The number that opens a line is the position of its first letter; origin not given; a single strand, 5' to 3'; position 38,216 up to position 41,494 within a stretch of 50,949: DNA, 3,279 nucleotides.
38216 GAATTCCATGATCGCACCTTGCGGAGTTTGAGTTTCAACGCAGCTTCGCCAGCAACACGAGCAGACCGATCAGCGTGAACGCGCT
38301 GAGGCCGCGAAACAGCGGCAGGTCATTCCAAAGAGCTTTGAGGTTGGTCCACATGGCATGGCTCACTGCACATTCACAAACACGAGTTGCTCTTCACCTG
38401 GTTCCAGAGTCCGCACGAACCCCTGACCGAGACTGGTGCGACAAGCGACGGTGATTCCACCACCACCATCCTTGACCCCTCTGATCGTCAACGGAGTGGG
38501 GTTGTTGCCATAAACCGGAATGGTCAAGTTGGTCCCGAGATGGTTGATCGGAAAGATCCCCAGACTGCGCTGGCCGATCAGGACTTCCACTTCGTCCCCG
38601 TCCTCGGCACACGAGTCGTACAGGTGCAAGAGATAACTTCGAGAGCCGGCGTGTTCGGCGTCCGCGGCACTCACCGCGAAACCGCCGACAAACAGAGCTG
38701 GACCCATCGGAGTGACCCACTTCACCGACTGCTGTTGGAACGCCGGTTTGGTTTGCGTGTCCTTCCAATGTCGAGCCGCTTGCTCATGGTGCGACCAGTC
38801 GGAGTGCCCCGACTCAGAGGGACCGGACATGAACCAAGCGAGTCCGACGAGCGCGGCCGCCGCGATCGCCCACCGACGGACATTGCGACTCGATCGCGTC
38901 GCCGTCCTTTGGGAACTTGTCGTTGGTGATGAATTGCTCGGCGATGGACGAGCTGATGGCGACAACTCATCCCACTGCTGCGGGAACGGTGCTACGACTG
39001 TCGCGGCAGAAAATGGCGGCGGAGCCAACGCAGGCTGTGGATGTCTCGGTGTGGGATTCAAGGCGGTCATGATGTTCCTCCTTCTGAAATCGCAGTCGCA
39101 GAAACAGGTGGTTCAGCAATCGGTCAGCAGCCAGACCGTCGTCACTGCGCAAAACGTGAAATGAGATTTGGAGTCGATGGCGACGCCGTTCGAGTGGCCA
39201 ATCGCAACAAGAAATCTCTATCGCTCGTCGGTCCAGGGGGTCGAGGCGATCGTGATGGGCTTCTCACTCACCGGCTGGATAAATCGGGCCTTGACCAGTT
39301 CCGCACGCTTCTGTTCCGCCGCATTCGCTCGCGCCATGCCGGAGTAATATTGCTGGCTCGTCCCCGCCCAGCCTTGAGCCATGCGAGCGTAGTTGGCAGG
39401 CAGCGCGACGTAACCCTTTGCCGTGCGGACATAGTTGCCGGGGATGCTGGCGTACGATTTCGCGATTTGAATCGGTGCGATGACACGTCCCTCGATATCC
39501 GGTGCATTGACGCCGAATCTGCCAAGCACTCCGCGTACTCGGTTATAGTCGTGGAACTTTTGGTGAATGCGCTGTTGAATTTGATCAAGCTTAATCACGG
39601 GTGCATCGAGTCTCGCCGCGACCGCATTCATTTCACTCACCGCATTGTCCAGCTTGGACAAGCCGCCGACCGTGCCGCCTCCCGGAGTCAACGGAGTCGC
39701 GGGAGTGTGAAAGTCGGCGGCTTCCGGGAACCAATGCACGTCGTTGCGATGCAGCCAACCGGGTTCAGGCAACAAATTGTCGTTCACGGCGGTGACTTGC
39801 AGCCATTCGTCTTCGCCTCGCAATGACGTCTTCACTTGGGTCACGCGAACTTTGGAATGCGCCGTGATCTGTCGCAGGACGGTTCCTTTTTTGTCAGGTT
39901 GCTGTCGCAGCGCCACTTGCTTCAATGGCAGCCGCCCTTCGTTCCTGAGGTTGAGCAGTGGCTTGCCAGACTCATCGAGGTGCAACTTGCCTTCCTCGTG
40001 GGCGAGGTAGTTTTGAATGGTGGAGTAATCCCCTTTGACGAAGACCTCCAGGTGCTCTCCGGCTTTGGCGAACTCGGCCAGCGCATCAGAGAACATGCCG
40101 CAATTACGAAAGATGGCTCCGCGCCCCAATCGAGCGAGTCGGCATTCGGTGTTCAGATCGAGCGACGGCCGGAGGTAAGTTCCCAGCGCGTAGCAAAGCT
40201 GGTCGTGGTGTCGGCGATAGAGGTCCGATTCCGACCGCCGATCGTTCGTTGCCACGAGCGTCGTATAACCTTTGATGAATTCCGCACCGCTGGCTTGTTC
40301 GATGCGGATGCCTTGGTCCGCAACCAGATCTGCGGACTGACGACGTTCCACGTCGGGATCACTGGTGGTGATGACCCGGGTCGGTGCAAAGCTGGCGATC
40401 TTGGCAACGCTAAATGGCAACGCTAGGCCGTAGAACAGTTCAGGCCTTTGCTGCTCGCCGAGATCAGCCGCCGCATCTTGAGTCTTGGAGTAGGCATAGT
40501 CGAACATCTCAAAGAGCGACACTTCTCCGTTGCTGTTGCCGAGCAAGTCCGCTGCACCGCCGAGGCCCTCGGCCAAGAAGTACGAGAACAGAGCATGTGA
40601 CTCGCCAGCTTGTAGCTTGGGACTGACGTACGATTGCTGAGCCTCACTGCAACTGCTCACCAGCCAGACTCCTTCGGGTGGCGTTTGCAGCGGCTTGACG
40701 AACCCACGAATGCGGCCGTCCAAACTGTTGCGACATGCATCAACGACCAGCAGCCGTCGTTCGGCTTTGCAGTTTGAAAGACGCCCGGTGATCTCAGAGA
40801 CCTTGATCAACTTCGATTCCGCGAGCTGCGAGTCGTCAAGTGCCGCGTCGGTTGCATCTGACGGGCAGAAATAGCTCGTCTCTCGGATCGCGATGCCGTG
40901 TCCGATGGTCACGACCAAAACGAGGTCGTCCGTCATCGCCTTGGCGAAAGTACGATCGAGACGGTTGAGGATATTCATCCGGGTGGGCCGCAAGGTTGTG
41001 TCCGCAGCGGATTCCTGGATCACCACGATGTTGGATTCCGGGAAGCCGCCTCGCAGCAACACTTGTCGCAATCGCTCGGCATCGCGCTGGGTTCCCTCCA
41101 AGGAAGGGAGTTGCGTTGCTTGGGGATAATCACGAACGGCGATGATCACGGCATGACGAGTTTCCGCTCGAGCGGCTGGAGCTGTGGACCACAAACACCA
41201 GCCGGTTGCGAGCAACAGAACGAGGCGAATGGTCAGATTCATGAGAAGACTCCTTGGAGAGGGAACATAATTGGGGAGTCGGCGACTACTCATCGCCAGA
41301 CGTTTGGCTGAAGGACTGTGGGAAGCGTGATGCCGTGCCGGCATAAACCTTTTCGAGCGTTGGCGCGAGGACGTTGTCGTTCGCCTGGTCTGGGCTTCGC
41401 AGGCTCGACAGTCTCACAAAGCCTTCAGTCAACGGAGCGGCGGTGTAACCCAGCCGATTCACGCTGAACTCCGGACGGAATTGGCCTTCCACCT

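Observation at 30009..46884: Candidate novel membrane-associated system: kinase + caspase-fold trio + membrane adaptors + paired Clp-D2 AAA+ + orphan coupling-protein-like ATPase + basic-tailed toxin-like cargo + M48 protease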

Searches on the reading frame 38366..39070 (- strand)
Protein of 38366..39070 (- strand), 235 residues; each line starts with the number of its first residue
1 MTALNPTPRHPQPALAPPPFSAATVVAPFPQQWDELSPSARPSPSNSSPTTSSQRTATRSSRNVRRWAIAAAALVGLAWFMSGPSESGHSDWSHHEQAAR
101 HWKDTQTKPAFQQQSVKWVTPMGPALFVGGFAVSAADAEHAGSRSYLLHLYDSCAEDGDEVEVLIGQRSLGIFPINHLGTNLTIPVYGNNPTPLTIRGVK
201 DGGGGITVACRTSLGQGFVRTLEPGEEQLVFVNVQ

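Call 4: search_protein_families(library=pfam, proteins=[window:38366-39070:-], max_evalue=0.01)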
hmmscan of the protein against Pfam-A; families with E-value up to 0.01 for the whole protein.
window:38366-39070:- (235 aa): 0 families

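Call 5: search_protein_families(library=padloc, proteins=[window:38366-39070:-], max_evalue=0.01)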
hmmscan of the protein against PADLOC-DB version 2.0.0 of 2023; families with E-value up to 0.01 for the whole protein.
window:38366-39070:- (235 aa): 0 families

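Call 32: search_protein_families(library=ncbifam, proteins=[window:38366-39070:-], max_evalue=0.01)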
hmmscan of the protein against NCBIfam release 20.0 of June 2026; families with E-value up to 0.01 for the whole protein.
window:38366-39070:- (235 aa): 1 family
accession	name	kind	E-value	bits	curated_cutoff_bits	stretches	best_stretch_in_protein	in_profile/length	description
NF052375.1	antisigma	equivalog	0.0087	16.1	100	0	24-102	46-120/217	anti-sigma factor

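Call 43: find_homologous_proteins(query=window:38366-39070:-, max_evalue=0.001)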
Query window:38366-39070:- (235 aa): 21 proteins with E <= 0.001 among 1392 candidates.
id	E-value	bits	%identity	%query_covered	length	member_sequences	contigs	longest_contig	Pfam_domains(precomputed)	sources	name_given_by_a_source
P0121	9.0e-156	535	100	100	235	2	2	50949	-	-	-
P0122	5.3e-129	447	85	100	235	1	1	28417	-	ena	-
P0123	1.8e-116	406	78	100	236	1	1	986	-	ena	-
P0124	7.2e-72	260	75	68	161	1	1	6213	-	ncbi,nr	ncbi:MAG: hypothetical protein IAG10_35440, partial [Planctomycetaceae bacterium]|nr:hypothetical pr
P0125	3.1e-39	153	31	86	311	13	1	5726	-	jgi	jgi:hypothetical protein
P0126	7.8e-38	149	34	85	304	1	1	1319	-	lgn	-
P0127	1.6e-37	148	51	40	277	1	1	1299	-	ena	-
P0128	2.7e-30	124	39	60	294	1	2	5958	-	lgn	-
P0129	3.2e-27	114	50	48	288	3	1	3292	-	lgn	-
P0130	3.9e-27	114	56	41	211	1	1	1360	-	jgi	jgi:hypothetical protein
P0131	2.6e-24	104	48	46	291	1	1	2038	-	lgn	-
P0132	6.3e-24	103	31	97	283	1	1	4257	-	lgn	-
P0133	4.0e-23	100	53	38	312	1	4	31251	-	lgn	-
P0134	4.8e-20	90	54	34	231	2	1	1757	-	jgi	-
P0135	6.8e-18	83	51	35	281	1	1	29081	-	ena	-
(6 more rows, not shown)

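Call 54: predict_structure(alignment_id=A2)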
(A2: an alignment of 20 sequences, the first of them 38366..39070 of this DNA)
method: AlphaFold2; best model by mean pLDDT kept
length: 235 residues; sequences in the alignment: 20
mean_pLDDT: 72.6   pTM: 0.59
mean pLDDT of the five models: 72.6, 69.2, 68.1, 66.3, 65.7
residues with pLDDT >= 90: 61; 70-90: 82; 50-70: 41; < 50: 51
segments of 3 or more residues with pLDDT < 50: 1-3, 20-37, 39-47, 50-61, 64-67
pLDDT, mean of each block of 10 residues (from residue 1): 57 57 41 45 46 43 49 50 69 92 86 84 85 75 78 89 92 91 81 91 90 90 91 71
secondary structure, 60 per line:
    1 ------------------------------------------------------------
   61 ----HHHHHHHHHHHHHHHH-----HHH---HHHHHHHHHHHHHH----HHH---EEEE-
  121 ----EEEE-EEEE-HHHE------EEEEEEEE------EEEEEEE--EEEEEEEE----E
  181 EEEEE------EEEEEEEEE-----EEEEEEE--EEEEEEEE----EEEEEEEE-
elements in order: H65-80 H92-105 E116-119 E125-128 E130-133 E145-152 E159-165 E168-175 E180-185 E192-200 E206-212 E215-222 E227-234

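Call 56: fold_search(model_id=the predicted structure, library=pdb)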
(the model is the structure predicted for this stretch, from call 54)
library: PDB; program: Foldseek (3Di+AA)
matches with E <= 10: 1089; with E <= 0.001: 0
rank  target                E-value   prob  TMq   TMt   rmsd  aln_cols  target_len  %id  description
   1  5jip_B                9.7e-03  0.97  0.22  0.17   8.9       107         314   10  Crystal structure of the Clostridium perfringens spore cortex lytic enzyme SleM (released 2016-08-10)
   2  1ft3_A                1.6e-02  0.60  0.21  0.32   7.6       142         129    8  CRYSTAL STRUCTURE OF TRUNCATED RHOGDI K141A MUTANT (released 2001-05-02)
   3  5jip_A                2.1e-02  0.97  0.21  0.16   5.6        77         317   14  Crystal structure of the Clostridium perfringens spore cortex lytic enzyme SleM (released 2016-08-10)
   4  9mvz_A                2.1e-02  0.63  0.20  0.31  27.4       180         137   12  Tripartite complex of MmpL5-S5-AcpM from Mycolicibacterium smegmatis (released 2025-07-30)
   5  2n80_MODEL_1_B        2.3e-02  0.30  0.19  0.23  14.1       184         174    6  p75NTR DD:RhoGDI (released 2015-12-23)
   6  2x5p                  2.5e-02  0.82  0.20  0.40  10.0       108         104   11  Crystal structure of the Streptococcus pyogenes fibronectin binding protein Fbab-B (released 2010-09-01)
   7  1fst_A                2.5e-02  0.51  0.20  0.30   8.4       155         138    6  CRYSTAL STRUCTURE OF TRUNCATED HUMAN RHOGDI TRIPLE MUTANT (released 2001-05-02)
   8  3afo_B                2.9e-02  0.66  0.23  0.17  10.1       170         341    8  Crystal Structure of Yeast NADH Kinase complexed with NADH (released 2011-03-16)
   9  1fst_B                3.9e-02  0.33  0.19  0.26   8.6       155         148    6  CRYSTAL STRUCTURE OF TRUNCATED HUMAN RHOGDI TRIPLE MUTANT (released 2001-05-02)
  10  1u0r_A                4.4e-02  0.47  0.20  0.18  11.8       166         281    9  Crystal structure of Mycobacterium tuberculosis NAD kinase (released 2004-08-31)
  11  4a2l_A                4.4e-02  0.44  0.22  0.08  12.4       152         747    5  Structure of the periplasmic domain of the heparin and heparan sulphate sensing hybrid two component system BT4663 in  (released 2012-05-02)
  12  1rho_A                4.9e-02  0.38  0.20  0.29   7.6       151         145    7  STRUCTURE OF RHO GUANINE NUCLEOTIDE DISSOCIATION INHIBITOR (released 1997-10-15)
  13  1cc0_E                6.2e-02  0.35  0.20  0.24   7.8       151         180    8  CRYSTAL STRUCTURE OF THE RHOA.GDP-RHOGDI COMPLEX (released 2000-01-07)
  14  4a2l_C                6.5e-02  0.47  0.23  0.09  12.1       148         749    4  Structure of the periplasmic domain of the heparin and heparan sulphate sensing hybrid two component system BT4663 in  (released 2012-05-02)
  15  9bky_A                6.5e-02  0.44  0.19  0.30  11.0       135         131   12  Crystal structure of a C2 domain from Trichomonas vaginalis (sulfate bound) (released 2024-05-08)
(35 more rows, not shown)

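Call 63: search_protein_representatives(alignment_id=A2)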
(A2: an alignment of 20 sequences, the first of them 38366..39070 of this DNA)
Query: 20 sequences, 285 profile positions. Proteins with E-value up to 0.001 (for the whole library): 926; up to 1e-10: 460; up to 1e-30: 154. The best 150 are listed.
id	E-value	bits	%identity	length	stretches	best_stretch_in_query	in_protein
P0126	2.4e-107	375.2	-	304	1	10-284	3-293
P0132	1.7e-98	346.2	-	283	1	4-285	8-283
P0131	2.3e-93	329.4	-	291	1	2-285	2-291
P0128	8.4e-93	327.5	-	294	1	6-283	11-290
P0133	1.1e-92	327.1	-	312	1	3-285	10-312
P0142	4.6e-90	318.6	-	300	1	4-284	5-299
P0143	5.4e-86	305.2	-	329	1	4-284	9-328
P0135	1.3e-85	304.0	-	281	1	7-285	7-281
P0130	1.1e-83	297.6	-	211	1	79-284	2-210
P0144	2.1e-82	293.4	-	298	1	5-284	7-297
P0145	8.7e-81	288.1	-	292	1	12-284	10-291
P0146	1.6e-79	284.0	-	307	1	6-283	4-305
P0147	3.6e-78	279.5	-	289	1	8-283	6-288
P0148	7.3e-78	278.5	-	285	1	2-284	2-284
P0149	5.6e-77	275.6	-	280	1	62-285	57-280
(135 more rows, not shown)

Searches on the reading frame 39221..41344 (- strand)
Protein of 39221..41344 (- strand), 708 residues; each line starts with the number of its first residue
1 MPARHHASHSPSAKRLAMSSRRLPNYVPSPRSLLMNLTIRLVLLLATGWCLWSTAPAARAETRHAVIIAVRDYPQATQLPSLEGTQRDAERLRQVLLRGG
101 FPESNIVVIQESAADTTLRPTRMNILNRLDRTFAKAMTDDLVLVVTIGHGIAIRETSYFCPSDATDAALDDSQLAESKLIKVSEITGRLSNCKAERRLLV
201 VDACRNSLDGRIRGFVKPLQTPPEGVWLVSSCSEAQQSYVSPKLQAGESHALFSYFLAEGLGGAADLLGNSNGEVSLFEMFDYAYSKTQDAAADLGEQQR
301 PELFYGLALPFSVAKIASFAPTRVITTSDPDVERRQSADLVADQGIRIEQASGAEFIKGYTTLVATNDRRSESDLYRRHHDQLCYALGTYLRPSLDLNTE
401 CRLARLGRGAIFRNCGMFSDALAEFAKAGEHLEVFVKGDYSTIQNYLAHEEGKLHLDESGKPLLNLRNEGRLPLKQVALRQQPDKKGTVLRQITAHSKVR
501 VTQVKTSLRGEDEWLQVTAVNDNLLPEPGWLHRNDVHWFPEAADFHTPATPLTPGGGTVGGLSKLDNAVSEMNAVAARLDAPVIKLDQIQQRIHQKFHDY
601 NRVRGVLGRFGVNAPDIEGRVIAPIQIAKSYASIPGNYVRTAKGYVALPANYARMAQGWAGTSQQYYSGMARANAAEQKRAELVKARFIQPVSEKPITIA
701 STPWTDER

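Call 4: search_protein_families(library=pfam, proteins=[window:39221-41344:-], max_evalue=0.01)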
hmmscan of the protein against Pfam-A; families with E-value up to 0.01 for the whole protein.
window:39221-41344:- (708 aa): 2 families
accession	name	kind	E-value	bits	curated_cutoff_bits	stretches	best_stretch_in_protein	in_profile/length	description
PF00656.27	Peptidase_C14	-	1.3e-13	51.6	21.4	1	62-276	1-212/233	Caspase domain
PF08239.17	SH3_3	-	0.00054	20.5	27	1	477-533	3-50/54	Bacterial SH3 domain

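Call 5: search_protein_families(library=padloc, proteins=[window:39221-41344:-], max_evalue=0.01)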
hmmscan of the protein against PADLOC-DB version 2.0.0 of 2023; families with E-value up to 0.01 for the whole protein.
window:39221-41344:- (708 aa): 1 family
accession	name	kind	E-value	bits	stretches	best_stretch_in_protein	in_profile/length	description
PDLC02987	caspase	-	7.8e-11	39.8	1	63-207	3-128/453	-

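Call 32: search_protein_families(library=ncbifam, proteins=[window:39221-41344:-], max_evalue=0.01)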
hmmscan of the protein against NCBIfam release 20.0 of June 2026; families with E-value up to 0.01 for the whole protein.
window:39221-41344:- (708 aa): 1 family
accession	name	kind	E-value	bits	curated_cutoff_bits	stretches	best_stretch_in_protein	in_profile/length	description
NF047832.1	caspase_w_EACC1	subfamily_domain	2.4e-15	56.6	140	1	64-286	2-206/211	caspase, EACC1-associated type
